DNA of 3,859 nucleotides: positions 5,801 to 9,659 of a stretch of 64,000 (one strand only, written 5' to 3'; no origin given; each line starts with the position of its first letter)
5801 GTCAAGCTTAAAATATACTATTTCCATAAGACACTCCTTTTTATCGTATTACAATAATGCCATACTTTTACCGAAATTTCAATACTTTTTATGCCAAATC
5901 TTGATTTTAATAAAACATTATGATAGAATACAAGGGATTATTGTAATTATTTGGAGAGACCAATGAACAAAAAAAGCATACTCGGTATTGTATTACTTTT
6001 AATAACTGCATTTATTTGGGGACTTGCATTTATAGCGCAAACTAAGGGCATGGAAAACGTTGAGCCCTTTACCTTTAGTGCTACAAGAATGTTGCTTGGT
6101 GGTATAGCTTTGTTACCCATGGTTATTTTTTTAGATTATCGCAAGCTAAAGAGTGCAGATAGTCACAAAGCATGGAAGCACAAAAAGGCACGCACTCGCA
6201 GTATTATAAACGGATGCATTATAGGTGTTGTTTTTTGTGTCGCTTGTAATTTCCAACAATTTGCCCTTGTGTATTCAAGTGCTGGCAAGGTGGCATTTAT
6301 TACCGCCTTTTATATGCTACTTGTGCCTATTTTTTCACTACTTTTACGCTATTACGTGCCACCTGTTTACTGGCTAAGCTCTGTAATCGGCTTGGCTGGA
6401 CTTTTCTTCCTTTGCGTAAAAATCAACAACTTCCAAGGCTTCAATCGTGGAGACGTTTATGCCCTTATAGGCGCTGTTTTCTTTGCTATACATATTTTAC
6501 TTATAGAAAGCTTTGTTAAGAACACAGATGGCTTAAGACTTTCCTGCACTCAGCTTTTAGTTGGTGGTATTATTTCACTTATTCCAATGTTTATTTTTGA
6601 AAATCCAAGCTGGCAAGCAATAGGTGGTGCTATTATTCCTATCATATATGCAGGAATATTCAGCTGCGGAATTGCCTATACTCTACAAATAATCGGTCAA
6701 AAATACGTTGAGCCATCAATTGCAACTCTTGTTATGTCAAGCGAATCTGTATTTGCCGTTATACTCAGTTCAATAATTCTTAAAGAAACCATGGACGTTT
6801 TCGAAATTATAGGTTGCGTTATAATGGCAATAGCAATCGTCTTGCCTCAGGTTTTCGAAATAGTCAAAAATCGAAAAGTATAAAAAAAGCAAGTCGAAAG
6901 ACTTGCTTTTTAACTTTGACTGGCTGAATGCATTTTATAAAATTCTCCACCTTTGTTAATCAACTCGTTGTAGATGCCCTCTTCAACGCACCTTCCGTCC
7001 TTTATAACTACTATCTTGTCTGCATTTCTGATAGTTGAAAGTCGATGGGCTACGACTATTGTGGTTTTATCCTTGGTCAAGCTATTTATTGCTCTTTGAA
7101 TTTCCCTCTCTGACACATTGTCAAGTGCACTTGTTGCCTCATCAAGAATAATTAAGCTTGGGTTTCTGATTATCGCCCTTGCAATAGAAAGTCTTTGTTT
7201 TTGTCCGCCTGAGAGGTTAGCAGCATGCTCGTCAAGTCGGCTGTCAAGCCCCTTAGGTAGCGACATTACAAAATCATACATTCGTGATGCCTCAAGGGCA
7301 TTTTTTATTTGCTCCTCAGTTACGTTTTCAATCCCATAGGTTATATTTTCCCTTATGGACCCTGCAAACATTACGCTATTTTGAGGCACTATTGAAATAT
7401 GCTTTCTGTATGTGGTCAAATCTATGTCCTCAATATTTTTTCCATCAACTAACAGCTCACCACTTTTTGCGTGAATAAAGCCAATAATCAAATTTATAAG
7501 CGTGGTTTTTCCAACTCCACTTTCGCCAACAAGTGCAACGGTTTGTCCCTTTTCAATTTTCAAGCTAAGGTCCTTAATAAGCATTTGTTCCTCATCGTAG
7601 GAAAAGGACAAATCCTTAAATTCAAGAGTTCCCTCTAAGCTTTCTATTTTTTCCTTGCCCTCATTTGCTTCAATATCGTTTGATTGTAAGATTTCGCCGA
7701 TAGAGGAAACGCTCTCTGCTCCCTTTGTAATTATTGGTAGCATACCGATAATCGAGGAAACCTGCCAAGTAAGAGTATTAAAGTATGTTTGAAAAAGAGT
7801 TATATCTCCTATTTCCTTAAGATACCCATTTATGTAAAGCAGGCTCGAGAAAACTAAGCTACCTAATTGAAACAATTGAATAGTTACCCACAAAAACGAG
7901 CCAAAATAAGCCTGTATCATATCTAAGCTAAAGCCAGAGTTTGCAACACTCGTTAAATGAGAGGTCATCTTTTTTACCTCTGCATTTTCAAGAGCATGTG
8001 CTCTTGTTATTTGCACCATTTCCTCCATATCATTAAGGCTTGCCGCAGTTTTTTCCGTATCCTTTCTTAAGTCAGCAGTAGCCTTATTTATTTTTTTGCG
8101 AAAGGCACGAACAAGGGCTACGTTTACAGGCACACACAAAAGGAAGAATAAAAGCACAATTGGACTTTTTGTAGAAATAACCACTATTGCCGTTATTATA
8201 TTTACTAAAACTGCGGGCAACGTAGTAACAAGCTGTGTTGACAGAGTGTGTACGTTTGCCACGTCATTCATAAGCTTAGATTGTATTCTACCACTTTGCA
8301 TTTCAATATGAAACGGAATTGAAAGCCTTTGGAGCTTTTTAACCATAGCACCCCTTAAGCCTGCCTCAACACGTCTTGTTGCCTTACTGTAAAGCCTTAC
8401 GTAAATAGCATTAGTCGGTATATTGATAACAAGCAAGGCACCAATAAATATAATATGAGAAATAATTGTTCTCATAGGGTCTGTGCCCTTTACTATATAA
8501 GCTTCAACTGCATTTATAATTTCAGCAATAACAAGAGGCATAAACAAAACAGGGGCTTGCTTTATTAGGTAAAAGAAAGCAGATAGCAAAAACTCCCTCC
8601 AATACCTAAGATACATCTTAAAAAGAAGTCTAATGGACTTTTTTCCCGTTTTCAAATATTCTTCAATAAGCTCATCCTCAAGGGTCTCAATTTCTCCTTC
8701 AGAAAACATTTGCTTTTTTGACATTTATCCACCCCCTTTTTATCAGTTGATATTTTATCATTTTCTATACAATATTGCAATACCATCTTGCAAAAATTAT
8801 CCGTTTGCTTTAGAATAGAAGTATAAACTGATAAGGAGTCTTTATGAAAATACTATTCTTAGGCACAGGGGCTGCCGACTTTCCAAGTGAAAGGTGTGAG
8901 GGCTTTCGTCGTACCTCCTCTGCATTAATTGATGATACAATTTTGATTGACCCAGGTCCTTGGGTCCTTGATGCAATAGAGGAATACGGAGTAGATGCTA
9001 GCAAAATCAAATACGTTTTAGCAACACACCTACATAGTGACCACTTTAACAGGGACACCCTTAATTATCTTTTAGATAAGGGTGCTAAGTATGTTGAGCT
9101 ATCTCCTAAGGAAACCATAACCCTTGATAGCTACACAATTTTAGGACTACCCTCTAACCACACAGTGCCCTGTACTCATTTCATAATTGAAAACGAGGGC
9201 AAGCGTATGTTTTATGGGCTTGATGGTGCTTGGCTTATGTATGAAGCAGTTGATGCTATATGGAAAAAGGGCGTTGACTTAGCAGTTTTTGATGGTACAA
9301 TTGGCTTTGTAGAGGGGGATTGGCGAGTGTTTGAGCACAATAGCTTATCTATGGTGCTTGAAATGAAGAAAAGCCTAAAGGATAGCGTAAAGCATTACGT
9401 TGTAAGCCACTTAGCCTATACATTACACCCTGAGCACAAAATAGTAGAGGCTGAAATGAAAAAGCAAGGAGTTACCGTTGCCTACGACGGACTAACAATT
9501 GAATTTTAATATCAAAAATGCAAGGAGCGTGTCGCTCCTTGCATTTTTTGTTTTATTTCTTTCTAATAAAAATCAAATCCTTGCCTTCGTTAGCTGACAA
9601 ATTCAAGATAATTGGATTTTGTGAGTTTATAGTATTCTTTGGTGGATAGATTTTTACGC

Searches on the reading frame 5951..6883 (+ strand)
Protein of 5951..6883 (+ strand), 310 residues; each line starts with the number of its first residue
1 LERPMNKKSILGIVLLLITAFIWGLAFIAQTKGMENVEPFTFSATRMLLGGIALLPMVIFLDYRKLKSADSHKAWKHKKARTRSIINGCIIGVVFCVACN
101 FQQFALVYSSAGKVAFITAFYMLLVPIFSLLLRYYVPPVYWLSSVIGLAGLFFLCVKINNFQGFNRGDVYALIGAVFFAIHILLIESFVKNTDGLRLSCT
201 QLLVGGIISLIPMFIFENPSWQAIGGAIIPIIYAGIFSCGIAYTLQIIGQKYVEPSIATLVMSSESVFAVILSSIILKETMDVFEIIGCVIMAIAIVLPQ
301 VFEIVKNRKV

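Call 63: search_protein_families(library=pfam, proteins=[window:5951-6883:+], max_evalue=0.0001)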
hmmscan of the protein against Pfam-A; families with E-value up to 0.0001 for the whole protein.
window:5951-6883:+ (310 aa): 1 family
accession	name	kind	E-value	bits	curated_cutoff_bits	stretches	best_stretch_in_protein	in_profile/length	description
PF00892.27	EamA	-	3.2e-41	141.2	28.2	2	166-298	2-132/135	EamA-like transporter family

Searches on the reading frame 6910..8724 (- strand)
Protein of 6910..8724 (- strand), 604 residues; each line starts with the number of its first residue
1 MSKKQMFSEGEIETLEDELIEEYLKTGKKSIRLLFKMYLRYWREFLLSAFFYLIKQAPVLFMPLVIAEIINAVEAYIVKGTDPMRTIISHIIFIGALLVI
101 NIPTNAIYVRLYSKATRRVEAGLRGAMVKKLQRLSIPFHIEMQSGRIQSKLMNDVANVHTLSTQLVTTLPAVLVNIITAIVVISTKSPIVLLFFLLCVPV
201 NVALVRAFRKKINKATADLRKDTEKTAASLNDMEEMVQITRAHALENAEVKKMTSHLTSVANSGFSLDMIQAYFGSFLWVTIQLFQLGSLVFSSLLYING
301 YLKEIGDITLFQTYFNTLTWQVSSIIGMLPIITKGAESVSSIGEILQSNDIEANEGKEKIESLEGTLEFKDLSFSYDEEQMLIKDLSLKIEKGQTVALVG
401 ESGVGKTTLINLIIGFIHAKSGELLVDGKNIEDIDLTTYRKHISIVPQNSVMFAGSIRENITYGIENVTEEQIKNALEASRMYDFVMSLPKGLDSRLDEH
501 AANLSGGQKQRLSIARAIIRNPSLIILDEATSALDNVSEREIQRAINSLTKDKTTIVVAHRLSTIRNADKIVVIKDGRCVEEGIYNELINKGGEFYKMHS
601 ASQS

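Call 63: search_protein_families(library=pfam, proteins=[window:6910-8724:-], max_evalue=0.0001)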
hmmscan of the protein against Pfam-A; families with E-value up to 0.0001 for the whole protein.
window:6910-8724:- (604 aa): 4 families
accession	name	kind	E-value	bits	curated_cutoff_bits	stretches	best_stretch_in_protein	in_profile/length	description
PF00005.33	ABC_tran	-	9.6e-36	123.8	25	1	384-532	2-137/137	ABC transporter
PF00664.28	ABC_membrane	-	2.1e-28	100.2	28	1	46-322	2-274/274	ABC transporter transmembrane region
PF02463.25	SMC_N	-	1.2e-08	35.1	40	1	424-575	111-212/220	RecF/RecN/SMC N terminal domain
PF03193.22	RsgA_GTPase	-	3e-06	27.6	30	1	366-423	81-136/174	RsgA GTPase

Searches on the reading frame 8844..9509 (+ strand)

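Call 63: search_protein_families(library=pfam, proteins=[window:8844-9509:+], max_evalue=0.0001)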
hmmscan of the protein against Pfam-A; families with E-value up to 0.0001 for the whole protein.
window:8844-9509:+ (221 aa): 2 families
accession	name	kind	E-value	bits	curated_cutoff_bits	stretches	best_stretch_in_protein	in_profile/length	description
PF12706.13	Lactamase_B_2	-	6.3e-09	36.2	27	0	32-74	2-51/200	Beta-lactamase superfamily domain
PF00753.33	Lactamase_B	-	1.2e-08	35.6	22.7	1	23-68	5-57/196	Metallo-beta-lactamase superfamily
